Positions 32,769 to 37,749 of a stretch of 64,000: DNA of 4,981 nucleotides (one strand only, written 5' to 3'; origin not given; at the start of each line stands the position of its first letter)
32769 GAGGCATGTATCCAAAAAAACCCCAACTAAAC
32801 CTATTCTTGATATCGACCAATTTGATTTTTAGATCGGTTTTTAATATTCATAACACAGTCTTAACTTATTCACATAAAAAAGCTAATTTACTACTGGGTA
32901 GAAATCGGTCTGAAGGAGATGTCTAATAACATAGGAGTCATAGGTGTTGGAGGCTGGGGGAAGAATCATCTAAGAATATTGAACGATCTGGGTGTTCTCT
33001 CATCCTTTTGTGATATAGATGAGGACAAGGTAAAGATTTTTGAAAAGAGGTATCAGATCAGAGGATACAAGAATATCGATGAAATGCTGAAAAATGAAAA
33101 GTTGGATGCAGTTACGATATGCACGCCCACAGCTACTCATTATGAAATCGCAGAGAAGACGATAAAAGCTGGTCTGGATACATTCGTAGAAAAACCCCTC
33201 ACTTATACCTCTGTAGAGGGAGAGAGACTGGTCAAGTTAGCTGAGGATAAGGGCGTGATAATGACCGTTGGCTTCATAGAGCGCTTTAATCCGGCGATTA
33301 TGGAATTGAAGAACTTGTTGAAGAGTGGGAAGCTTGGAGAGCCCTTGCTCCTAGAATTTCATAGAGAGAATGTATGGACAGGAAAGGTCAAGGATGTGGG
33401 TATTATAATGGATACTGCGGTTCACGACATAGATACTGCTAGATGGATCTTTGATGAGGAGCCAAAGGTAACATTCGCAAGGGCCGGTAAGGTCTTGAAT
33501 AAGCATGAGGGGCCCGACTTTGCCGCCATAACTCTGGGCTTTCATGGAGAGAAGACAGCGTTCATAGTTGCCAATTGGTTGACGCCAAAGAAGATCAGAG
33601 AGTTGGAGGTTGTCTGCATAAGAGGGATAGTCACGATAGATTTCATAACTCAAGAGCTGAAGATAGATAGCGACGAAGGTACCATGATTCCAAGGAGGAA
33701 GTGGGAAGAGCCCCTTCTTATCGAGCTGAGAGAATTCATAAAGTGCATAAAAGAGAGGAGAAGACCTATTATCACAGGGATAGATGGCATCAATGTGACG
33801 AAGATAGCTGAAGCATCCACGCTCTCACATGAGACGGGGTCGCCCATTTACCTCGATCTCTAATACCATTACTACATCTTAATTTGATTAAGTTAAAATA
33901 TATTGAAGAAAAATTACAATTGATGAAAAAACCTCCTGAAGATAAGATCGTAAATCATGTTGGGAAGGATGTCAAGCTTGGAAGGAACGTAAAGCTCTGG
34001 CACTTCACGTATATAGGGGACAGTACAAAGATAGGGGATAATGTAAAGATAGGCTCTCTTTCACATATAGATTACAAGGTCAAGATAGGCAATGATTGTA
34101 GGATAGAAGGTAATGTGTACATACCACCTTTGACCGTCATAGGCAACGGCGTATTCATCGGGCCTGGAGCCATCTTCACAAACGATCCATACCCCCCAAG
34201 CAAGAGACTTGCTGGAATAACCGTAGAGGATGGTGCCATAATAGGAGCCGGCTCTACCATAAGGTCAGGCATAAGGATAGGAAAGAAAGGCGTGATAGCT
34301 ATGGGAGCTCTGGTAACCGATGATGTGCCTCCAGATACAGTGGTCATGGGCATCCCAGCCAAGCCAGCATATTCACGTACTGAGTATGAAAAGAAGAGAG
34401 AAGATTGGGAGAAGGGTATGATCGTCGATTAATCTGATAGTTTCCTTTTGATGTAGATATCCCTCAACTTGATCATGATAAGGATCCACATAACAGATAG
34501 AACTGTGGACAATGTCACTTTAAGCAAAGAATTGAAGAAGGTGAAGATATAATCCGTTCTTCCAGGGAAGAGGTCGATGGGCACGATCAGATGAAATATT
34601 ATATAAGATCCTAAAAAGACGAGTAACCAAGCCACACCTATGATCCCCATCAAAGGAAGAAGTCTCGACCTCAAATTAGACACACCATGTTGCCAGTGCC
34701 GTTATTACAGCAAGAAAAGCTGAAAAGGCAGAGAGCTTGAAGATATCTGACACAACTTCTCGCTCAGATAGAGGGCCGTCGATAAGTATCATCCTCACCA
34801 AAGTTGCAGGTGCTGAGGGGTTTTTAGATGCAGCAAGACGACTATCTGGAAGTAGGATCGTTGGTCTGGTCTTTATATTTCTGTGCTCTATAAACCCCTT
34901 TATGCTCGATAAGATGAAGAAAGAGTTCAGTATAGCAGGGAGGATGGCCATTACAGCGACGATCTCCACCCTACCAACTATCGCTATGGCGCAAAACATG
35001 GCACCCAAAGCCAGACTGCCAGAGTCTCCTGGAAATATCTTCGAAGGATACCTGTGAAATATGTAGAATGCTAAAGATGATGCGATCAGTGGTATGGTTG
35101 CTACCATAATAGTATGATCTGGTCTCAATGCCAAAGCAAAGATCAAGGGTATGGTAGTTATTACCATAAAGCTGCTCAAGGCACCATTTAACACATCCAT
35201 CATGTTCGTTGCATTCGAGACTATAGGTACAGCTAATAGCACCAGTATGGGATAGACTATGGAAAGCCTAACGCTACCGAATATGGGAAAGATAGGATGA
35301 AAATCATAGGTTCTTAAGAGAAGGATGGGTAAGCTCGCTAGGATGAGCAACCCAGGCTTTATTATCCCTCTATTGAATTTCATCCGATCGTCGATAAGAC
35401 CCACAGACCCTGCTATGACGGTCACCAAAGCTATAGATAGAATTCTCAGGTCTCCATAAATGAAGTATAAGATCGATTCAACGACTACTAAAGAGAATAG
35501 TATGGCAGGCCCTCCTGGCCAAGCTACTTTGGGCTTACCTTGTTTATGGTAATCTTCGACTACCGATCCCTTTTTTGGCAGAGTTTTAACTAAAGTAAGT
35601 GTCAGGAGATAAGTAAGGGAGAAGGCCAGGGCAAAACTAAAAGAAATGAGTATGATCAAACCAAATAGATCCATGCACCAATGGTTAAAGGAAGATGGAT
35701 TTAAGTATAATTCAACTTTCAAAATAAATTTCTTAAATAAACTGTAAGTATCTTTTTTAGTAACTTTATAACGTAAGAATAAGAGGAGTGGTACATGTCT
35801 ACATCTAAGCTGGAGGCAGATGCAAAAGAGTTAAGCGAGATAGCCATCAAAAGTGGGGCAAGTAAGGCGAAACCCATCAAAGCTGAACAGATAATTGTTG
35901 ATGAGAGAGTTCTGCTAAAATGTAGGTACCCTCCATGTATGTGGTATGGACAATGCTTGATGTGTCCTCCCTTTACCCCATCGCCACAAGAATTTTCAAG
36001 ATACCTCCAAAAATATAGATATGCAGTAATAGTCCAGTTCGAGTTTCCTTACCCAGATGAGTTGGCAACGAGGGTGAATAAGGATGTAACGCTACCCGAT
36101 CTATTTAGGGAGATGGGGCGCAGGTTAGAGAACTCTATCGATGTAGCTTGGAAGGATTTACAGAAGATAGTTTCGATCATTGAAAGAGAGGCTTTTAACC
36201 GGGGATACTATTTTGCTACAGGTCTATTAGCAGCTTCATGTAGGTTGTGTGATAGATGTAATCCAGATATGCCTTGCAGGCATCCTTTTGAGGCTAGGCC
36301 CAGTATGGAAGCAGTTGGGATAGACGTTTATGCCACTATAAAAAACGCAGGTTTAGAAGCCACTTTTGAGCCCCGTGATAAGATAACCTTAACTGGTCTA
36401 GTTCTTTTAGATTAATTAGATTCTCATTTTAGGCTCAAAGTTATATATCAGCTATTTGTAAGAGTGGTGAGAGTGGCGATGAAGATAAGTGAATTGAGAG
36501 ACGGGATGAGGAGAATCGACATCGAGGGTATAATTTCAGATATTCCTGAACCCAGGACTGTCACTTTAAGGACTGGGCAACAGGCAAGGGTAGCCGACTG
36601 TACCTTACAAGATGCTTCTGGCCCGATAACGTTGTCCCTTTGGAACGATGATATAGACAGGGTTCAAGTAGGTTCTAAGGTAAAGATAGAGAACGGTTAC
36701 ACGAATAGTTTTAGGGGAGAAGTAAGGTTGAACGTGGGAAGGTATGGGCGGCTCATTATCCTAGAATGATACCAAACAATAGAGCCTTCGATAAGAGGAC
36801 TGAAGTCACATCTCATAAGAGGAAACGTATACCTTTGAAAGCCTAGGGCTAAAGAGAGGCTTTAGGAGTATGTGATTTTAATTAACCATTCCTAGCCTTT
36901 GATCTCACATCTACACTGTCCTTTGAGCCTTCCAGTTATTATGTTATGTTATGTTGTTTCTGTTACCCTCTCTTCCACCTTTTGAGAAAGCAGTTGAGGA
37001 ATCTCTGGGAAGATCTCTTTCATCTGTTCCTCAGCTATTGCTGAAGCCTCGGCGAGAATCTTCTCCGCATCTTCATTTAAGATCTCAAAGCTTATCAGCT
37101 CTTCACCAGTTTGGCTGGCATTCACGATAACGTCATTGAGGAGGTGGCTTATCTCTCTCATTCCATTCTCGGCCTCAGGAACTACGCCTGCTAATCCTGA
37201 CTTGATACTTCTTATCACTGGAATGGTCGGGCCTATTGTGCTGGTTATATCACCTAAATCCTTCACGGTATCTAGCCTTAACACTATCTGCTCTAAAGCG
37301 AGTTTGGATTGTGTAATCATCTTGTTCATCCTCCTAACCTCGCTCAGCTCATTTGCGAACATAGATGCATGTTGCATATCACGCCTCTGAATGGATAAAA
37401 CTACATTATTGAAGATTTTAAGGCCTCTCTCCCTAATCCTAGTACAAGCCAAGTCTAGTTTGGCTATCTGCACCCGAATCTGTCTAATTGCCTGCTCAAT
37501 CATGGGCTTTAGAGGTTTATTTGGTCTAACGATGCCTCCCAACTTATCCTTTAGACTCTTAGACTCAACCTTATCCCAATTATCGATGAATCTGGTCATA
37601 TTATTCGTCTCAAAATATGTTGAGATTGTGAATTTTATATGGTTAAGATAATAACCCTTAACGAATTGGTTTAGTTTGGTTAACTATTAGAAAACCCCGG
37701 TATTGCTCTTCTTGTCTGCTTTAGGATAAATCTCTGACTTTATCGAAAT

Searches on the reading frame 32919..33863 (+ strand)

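Call 78: search_protein_families(library=pfam, proteins=[window:32919-33863:+])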
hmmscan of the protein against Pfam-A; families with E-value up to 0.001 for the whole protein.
window:32919-33863:+ (314 aa): 3 families
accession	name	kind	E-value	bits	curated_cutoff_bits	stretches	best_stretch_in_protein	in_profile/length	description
PF01408.29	GFO_IDH_MocA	-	3.8e-27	95.8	24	1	4-119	2-120/120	Oxidoreductase family, NAD-binding Rossmann fold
PF22725.1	GFO_IDH_MocA_C3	-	2.4e-17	63.5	27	1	128-238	2-123/124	GFO/IDH/MocA C-terminal domain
PF02894.22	GFO_IDH_MocA_C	-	1.8e-16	61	22.9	1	131-310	1-216/218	Oxidoreductase family, C-terminal alpha/beta domain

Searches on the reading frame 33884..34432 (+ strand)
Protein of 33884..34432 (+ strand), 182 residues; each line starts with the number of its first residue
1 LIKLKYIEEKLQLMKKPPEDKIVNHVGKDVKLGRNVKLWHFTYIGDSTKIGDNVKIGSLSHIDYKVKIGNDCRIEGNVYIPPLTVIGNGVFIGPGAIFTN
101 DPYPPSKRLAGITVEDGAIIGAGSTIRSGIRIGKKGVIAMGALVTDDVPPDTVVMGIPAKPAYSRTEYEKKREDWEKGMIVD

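Call 78: search_protein_families(library=pfam, proteins=[window:33884-34432:+])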
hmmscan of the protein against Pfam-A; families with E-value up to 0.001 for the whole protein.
window:33884-34432:+ (182 aa): 3 families
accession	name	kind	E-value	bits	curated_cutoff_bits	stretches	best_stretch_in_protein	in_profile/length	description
PF00132.30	Hexapep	-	1.5e-22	78.7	27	2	48-80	2-34/36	Bacterial transferase hexapeptide (six repeats)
PF14602.12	Hexapep_2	-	7.8e-13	48.3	27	2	112-145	2-33/34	Hexapeptide repeat of succinyl-transferase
PF25084.1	LbH_EIF2B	-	1.6e-10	41.3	54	1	27-92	7-70/105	EIF2B subunit epsilon LbH domain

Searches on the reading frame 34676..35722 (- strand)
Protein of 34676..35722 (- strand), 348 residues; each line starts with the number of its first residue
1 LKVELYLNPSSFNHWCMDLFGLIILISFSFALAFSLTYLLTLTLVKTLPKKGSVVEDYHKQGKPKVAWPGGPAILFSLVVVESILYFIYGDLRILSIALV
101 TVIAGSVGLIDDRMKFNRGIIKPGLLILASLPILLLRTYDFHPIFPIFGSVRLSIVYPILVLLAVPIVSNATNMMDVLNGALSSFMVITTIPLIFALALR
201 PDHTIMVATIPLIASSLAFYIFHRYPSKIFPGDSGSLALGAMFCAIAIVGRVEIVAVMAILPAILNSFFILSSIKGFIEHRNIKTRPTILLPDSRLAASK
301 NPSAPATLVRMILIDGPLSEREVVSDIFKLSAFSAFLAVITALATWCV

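Call 78: search_protein_families(library=pfam, proteins=[window:34676-35722:-])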
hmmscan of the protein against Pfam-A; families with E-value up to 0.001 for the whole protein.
window:34676-35722:- (348 aa): 1 family
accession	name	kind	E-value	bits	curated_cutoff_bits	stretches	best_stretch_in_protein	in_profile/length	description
PF00953.26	Glycos_transf_4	-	3e-28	99.2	27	1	95-250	2-159/160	Glycosyl transferase family 4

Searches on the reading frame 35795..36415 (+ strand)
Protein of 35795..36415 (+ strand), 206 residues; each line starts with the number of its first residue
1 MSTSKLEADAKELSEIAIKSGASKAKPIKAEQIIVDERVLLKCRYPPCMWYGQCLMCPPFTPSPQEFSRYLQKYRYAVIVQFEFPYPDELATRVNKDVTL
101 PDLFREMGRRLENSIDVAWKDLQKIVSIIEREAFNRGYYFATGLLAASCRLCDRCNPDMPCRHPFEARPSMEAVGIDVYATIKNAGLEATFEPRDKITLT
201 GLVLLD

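Call 78: search_protein_families(library=pfam, proteins=[window:35795-36415:+])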
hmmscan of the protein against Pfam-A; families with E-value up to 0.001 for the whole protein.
window:35795-36415:+ (206 aa): 1 family
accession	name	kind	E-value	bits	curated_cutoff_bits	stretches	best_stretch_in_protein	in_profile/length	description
PF10050.14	DUF2284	-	4.7e-43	147.2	25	1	27-205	2-161/161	Predicted metal-binding protein (DUF2284)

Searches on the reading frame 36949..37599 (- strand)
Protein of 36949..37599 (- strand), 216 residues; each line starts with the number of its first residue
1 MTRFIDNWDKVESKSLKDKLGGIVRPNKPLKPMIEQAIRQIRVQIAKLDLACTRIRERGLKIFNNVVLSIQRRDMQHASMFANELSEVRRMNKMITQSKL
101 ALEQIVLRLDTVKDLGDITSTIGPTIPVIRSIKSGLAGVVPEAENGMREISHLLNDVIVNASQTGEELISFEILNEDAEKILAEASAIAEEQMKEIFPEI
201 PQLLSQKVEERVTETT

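Call 78: search_protein_families(library=pfam, proteins=[window:36949-37599:-])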
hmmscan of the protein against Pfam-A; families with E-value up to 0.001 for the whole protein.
window:36949-37599:- (216 aa): 1 family
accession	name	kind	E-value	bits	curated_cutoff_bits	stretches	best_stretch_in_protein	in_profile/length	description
PF03357.26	Snf7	-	0.00032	20.8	27.3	1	33-207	12-170/171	Snf7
